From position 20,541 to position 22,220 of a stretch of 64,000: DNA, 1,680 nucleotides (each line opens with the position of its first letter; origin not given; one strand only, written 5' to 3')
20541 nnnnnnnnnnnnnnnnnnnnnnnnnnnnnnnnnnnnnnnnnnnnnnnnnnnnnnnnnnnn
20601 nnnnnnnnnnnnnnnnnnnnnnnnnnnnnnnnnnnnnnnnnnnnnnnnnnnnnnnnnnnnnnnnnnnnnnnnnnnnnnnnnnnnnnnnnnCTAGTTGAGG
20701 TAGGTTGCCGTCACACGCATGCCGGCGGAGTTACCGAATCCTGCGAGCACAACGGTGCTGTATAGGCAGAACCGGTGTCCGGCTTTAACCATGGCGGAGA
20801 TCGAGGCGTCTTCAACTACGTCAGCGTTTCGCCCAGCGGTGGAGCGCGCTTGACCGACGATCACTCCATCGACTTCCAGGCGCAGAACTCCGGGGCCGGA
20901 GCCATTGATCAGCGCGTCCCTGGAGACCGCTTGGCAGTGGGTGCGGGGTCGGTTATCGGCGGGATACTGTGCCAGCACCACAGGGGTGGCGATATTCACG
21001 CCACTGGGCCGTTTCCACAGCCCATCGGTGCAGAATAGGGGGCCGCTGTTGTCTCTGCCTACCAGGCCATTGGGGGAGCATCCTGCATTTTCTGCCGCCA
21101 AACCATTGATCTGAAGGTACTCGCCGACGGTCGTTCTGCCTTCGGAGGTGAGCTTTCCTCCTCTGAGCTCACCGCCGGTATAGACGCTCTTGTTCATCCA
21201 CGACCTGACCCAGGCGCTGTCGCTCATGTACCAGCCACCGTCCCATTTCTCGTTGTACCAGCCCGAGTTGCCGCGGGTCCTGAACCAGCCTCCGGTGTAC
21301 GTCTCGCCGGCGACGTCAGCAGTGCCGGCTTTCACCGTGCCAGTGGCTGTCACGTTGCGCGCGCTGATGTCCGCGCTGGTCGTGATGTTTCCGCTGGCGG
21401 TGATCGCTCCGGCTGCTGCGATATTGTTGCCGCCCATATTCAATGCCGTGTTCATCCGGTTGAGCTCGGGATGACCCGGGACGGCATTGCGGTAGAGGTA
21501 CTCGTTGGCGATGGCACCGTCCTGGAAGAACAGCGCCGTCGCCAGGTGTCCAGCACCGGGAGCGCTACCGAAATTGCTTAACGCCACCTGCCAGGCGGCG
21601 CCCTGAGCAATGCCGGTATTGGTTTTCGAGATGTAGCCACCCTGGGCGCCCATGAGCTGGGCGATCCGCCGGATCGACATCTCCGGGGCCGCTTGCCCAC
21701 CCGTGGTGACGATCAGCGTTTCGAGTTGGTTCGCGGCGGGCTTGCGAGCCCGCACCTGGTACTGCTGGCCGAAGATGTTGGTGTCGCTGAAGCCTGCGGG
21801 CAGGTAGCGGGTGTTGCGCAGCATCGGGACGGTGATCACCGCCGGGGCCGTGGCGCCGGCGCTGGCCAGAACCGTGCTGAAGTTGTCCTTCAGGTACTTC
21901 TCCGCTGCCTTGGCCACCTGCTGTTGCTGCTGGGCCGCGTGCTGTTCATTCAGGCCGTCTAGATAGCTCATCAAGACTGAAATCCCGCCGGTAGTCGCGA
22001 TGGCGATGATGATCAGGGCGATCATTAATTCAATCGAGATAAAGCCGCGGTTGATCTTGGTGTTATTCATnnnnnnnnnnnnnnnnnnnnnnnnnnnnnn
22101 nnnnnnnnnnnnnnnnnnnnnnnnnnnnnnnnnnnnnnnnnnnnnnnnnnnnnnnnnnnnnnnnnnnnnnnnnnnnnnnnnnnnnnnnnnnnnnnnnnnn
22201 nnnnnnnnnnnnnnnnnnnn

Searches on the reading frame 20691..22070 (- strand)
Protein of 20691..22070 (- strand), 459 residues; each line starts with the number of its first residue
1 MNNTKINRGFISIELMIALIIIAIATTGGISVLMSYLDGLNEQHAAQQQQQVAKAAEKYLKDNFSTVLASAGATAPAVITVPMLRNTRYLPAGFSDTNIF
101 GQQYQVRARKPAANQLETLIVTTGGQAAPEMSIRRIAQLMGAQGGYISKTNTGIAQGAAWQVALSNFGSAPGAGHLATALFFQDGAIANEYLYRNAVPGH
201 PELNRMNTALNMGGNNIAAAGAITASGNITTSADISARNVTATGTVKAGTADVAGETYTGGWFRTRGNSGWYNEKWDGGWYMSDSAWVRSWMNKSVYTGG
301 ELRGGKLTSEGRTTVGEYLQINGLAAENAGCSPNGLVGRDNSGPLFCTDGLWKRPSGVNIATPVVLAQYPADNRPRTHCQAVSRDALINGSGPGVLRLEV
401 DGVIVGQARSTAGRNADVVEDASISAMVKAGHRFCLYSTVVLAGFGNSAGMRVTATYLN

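Call 12: search_protein_families(library=pfam, max_evalue=0.01, proteins=[window:20691-22070:-])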
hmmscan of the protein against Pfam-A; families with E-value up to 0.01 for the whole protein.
window:20691-22070:- (459 aa): 2 families
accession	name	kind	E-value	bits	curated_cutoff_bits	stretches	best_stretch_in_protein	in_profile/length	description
PF04917.17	Shufflon_N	-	4.3e-83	279.9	27.5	1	36-346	2-319/324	Bacterial shufflon protein, N-terminal constant region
PF25195.1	DPC2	-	0.0063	17.4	70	0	28-79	38-90/105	Diatom pyrenoid component 2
